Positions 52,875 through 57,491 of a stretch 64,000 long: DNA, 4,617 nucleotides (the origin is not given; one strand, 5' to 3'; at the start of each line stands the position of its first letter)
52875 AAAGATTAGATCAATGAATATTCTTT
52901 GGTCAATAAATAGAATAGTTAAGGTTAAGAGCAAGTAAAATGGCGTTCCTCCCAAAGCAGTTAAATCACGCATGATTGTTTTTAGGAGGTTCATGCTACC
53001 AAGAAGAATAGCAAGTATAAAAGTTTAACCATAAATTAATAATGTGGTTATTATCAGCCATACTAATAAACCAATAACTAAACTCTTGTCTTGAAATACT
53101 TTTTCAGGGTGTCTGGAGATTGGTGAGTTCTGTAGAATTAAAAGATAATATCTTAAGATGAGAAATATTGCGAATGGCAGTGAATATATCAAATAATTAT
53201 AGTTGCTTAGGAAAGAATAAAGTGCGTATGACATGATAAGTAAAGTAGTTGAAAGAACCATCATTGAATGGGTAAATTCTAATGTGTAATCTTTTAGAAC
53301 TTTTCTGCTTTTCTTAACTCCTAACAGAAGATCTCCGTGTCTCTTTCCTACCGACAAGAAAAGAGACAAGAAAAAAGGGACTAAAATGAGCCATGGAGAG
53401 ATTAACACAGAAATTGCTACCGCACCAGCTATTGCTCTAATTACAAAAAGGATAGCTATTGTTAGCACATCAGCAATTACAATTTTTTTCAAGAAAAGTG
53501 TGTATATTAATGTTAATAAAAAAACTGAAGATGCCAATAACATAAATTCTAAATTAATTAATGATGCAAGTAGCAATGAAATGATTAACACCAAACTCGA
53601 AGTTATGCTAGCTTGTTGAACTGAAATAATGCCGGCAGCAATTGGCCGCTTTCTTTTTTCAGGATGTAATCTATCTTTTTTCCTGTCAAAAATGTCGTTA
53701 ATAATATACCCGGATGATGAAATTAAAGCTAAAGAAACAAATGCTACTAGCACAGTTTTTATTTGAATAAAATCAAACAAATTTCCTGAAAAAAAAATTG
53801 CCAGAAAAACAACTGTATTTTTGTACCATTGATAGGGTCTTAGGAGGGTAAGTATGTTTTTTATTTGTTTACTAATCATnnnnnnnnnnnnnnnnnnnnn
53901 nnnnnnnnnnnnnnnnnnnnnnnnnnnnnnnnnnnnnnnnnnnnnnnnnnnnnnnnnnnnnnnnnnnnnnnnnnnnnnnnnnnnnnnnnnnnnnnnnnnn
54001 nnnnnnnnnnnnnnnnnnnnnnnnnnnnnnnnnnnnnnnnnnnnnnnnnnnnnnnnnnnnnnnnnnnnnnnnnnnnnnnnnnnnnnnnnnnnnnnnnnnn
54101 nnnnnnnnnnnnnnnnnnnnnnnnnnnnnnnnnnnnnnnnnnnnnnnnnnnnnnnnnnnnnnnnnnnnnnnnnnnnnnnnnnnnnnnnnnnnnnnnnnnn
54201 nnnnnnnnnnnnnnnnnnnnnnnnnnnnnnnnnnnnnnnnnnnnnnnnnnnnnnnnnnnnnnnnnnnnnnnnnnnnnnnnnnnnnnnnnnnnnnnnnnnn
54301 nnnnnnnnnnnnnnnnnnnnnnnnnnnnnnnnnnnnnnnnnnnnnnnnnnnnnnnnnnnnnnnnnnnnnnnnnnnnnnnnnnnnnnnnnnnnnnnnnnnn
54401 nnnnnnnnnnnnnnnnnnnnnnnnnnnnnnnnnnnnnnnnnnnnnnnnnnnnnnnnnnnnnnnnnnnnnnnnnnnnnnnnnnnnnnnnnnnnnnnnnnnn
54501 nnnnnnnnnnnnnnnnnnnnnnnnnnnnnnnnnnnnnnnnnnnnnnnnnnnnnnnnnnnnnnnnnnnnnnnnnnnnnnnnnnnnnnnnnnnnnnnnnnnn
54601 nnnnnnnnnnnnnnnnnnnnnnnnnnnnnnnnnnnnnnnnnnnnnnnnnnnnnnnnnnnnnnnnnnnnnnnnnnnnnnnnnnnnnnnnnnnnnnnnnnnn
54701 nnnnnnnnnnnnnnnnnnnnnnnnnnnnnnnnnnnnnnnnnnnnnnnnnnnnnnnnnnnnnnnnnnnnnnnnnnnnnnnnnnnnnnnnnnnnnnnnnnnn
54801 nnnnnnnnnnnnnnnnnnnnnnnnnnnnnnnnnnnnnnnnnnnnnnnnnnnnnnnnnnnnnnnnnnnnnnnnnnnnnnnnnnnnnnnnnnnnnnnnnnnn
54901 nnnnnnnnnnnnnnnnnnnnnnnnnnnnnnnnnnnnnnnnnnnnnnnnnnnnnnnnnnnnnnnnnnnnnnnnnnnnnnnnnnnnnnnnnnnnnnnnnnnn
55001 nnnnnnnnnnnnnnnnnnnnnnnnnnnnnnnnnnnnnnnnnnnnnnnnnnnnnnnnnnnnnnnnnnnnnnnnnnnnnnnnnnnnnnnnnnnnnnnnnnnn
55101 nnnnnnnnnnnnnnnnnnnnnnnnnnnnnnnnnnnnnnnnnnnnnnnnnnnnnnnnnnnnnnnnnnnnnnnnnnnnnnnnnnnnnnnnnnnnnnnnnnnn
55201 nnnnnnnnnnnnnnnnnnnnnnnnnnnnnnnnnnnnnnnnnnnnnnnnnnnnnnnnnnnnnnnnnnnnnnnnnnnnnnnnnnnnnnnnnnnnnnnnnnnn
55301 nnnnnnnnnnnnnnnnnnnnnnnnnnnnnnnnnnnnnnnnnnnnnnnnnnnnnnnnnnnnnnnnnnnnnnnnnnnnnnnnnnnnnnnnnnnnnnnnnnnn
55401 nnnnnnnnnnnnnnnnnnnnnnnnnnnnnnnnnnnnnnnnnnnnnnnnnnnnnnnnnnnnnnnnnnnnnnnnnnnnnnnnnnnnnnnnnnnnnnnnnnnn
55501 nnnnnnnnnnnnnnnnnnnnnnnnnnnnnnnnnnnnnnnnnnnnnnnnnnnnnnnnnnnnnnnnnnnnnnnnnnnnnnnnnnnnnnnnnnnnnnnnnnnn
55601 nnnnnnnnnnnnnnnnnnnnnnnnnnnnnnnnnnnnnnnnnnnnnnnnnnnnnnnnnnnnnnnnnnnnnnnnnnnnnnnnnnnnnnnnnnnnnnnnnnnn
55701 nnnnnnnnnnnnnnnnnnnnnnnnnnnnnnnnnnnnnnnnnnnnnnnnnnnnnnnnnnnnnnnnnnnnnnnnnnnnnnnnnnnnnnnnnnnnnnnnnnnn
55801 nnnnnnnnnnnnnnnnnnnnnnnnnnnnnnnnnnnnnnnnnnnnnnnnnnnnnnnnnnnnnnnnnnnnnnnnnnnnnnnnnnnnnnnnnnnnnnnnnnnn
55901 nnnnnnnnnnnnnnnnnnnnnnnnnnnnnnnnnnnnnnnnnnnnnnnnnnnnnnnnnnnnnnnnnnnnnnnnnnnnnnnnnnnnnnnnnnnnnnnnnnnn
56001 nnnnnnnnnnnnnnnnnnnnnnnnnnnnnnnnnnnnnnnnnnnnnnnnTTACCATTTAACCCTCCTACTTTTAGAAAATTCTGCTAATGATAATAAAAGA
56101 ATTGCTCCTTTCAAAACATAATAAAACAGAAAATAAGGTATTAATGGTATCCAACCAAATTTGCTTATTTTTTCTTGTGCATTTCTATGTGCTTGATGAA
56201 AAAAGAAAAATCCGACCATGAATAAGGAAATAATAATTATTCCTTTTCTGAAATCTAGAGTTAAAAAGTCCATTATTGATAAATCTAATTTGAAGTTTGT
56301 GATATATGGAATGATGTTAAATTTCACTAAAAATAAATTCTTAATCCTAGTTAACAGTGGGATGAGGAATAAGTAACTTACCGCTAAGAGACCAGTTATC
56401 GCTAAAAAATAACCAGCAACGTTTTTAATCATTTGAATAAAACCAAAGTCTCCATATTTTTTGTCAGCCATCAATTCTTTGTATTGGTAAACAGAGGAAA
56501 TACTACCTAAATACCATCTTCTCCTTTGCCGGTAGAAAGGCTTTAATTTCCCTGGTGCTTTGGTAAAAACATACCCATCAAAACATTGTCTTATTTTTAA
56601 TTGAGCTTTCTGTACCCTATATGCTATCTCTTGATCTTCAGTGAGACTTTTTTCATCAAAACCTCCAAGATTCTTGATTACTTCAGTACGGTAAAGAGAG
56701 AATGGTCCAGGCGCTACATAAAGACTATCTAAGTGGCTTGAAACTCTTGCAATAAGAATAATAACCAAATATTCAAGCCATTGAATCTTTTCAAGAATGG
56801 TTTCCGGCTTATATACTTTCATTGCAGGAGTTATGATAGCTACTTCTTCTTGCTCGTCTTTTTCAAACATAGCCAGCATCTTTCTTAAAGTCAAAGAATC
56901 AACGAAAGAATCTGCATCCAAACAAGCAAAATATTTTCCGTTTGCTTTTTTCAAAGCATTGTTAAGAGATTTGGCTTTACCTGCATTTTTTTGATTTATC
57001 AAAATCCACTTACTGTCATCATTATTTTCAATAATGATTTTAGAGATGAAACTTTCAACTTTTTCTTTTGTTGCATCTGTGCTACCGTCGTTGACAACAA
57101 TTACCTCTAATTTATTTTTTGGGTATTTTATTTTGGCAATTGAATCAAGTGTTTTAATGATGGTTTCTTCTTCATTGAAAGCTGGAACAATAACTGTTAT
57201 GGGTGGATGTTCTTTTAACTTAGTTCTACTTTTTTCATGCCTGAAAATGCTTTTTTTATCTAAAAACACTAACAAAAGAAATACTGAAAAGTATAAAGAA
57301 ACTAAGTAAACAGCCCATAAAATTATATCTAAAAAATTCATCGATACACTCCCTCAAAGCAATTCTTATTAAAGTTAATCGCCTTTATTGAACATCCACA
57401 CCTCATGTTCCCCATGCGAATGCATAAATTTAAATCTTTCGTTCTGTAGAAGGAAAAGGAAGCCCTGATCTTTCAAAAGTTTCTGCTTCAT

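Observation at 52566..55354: DPPR-synthase-like UbiA enzyme + PAP2 phosphatase + GT-C transferase: a mycobacterial-type polyprenyl-phospho-pentose donor pathway in an archaeon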

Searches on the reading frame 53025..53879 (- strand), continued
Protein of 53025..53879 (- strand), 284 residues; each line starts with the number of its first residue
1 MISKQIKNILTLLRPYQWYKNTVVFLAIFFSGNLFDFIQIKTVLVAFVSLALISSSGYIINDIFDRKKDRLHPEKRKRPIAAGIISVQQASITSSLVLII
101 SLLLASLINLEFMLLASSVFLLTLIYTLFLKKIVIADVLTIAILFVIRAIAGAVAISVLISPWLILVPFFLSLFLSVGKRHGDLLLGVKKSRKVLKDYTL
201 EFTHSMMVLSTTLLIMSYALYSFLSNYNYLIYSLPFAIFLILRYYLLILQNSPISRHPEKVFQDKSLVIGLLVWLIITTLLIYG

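Call 57: find_encoding_contigs(protein=P0053, flank=8000, max_places=1)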
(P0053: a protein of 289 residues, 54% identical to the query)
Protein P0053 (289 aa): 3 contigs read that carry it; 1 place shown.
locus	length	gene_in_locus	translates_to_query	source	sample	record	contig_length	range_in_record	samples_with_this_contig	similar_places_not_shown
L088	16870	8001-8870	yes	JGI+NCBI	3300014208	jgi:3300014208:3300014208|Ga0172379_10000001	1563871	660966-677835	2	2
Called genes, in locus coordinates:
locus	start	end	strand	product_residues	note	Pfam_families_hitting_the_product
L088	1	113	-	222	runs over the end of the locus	-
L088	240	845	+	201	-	-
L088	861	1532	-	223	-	PF00154:RecA_N, PF03796:DnaB_C (faint), PF06745:ATPase, PF08423:Rad51, PF13481:AAA_25, PF13479:AAA_24, PF05707:Zot (weak)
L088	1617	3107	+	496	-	-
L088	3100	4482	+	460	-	-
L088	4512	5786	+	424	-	PF13506:Glyco_transf_21, PF03142:Chitin_synth_2 (faint), PF00535:Glycos_transf_2, PF10111:Glyco_tranf_2_2, PF13641:Glyco_tranf_2_3, PF13632:Glyco_trans_2_3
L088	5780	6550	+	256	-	-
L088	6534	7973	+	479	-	PF02366:PMT (weak), PF03901:Glyco_transf_22, PF13231:PMT_2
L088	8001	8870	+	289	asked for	PF01040:UbiA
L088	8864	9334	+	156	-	PF01569:PAP2, PF14378:PAP2_3 (weak)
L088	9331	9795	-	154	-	PF26602:HVO_2718_N (weak), PF12844:HTH_19 (weak), PF01381:HTH_3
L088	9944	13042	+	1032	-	PF02516:STT3, PF21436:STT3-PglB_core, PF13145:Rotamase_2, PF13616:Rotamase_3, PF00639:Rotamase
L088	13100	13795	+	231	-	PF00535:Glycos_transf_2, PF13641:Glyco_tranf_2_3 (weak)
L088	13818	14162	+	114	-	PF10066:DUF2304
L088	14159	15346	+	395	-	PF13477:Glyco_trans_4_2 (weak), PF13439:Glyco_transf_4, PF13579:Glyco_trans_4_4, PF20706:GT4-conflict, PF00534:Glycos_transf_1, PF13692:Glyco_trans_1_4, PF13524:Glyco_trans_1_2 (weak)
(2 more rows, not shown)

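Call 83: search_protein_representatives(protein=window:53025-53879:-)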
Query: 284 residues. Proteins with E-value up to 0.001 (for the whole library): 13213; up to 1e-10: 8665; up to 1e-30: 1616. The best 150 are listed.
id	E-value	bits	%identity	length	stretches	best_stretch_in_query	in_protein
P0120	1.4e-80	287.0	52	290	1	5-283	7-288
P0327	2.3e-66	240.5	46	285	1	7-284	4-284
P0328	3.3e-66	239.9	51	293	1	7-283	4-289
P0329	8.2e-66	238.7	46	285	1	9-283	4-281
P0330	3.1e-65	236.8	48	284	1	7-280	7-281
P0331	4.3e-65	236.3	46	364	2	7-197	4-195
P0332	4.6e-65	236.2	46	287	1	8-283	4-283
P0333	1.1e-63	231.7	44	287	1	7-284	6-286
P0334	1.7e-63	231.1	43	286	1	6-283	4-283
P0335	2.2e-63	230.7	45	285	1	4-283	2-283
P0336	1.2e-62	228.3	44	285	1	6-283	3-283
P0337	3.6e-61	223.4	43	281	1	5-283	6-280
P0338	6.7e-61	222.6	45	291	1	8-284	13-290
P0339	8.0e-61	222.3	45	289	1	6-283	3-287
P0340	3.1e-60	220.4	44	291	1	6-283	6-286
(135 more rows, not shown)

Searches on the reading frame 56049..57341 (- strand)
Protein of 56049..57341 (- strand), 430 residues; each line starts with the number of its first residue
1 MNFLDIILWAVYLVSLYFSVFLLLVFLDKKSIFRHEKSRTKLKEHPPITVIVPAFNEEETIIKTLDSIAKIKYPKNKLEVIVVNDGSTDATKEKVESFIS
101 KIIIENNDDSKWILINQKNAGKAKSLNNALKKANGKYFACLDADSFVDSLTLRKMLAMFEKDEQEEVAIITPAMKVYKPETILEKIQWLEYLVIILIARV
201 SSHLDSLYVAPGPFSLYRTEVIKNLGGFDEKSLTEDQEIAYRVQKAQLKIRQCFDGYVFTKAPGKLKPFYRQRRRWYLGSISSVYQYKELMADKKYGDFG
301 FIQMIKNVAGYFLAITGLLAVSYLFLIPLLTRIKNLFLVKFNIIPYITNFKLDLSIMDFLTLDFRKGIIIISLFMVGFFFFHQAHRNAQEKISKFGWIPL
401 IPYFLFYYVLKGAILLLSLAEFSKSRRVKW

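Call 3: search_protein_families(library=pfam, proteins=[window:56049-57341:-], max_evalue=0.01)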
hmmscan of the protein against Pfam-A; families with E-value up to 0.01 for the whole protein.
window:56049-57341:- (430 aa): 8 families
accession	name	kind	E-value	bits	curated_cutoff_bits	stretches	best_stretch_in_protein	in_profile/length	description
PF00535.33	Glycos_transf_2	-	3.6e-30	105.5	23.3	1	49-225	1-167/168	Glycosyl transferase family 2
PF13641.12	Glyco_tranf_2_3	-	1.4e-24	87.8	27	1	46-278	1-229/230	Glycosyltransferase like family 2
PF13632.12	Glyco_trans_2_3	-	4.4e-18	66.3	27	1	138-328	2-179/198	Glycosyl transferase family group 2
PF10111.15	Glyco_tranf_2_2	-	1.7e-12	47.9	27.3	1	49-269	1-225/276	Glycosyltransferase like family 2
PF13506.12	Glyco_transf_21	-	9.8e-11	41.9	21.7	1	122-276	18-172/174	Glycosyl transferase family 21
PF03142.21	Chitin_synth_2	-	1.8e-09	37.2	27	1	48-94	27-74/527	Chitin synthase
PF03071.21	GNT-I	-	0.00041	19.7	25.4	1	36-115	82-162/434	GNT-I family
PF03452.20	Anp1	-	0.0035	17.3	28.8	1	36-128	11-105/263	Anp1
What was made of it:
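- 56049..57341 (-): Membrane-integrated processive GT2 synthase (PgaC/IcaA, NodC or cellulose-synthase type), 430 aa. Pfam Glycos_transf_2 3.6e-30 (call 3).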

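Call 4: search_protein_families(library=ncbifam, proteins=[window:56049-57341:-], max_evalue=0.01)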
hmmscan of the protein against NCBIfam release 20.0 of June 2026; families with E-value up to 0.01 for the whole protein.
window:56049-57341:- (430 aa): 33 families (the best 25 are shown)
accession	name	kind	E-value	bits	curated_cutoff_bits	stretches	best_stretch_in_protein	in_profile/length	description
TIGR03937.1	PgaC_IcaA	equivalog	4.1e-48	164.3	422.3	1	14-378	12-371/407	poly-beta-1,6-N-acetyl-D-glucosamine synthase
TIGR03111.1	glyc2_xrt_Gpos1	hypoth_equivalog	9.8e-36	123.5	363.95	1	31-329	34-336/439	TIGR03111 family XrtG-associated glycosyltransferase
NF041875.1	EPS_EpsD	equivalog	3.3e-20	72.7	370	1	49-270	2-217/325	exopolysaccharide biosynthesis glycosyltransferase EpsD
TIGR03030.1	CelA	equivalog_domain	2.9e-19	68.6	699.1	1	11-280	94-377/714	UDP-forming cellulose synthase catalytic subunit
TIGR04242.1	nodulat_NodC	equivalog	4.2e-19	68.8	550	1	13-344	17-347/395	chitooligosaccharide synthase NodC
TIGR03965.1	mycofact_glyco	equivalog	1.7e-18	66.7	280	1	39-275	67-295/467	mycofactocin biosynthesis glycosyltransferase MftF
TIGR04283.1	glyco_like_mftF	equivalog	7e-18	65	182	1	48-250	1-175/221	TIGR04283 family arsenosugar biosynthesis glycosyltransferase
NF047683.1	TeichurnBiosyTuaG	equivalog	2.5e-16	60.1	400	1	43-163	3-115/252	teichuronic acid biosynthesis protein TuaG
NF007482.0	PRK10073.1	equivalog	2.9e-16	59.4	423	1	45-163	5-114/334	glycosyltransferase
NF053739.1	GlytfEpsEBac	equivalog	1.8e-12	46.8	450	1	46-177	1-123/265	glycosyltransferase EpsE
TIGR03469.1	HpnB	hypoth_equivalog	2.5e-12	46.5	379.25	1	29-250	27-253/386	hopene-associated glycosyltransferase HpnB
NF041865.1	EpsU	equivalog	2e-11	43.5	700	1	34-283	27-268/394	exopolysaccharide biosynthesis GT2 family glycosyltransferase EpsU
NF008558.0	PRK11498.1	equivalog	2.8e-11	42.1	992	1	41-181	268-397/872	UDP-forming cellulose synthase catalytic subunit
NF053846.1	glyco_with_XrtP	equivalog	7.4e-11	41.4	520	2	230-334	248-352/440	XrtP-associated glycosyltransferase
NF041394.1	GtaseAglG_Halo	equivalog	2.9e-10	39.9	440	1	57-255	14-202/304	glucosyl-dolichyl phosphate glucuronosyltransferase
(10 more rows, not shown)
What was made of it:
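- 56049..57341 (-): NCBIfam PgaC_IcaA 4.1e-48, below cut-off (call 4).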
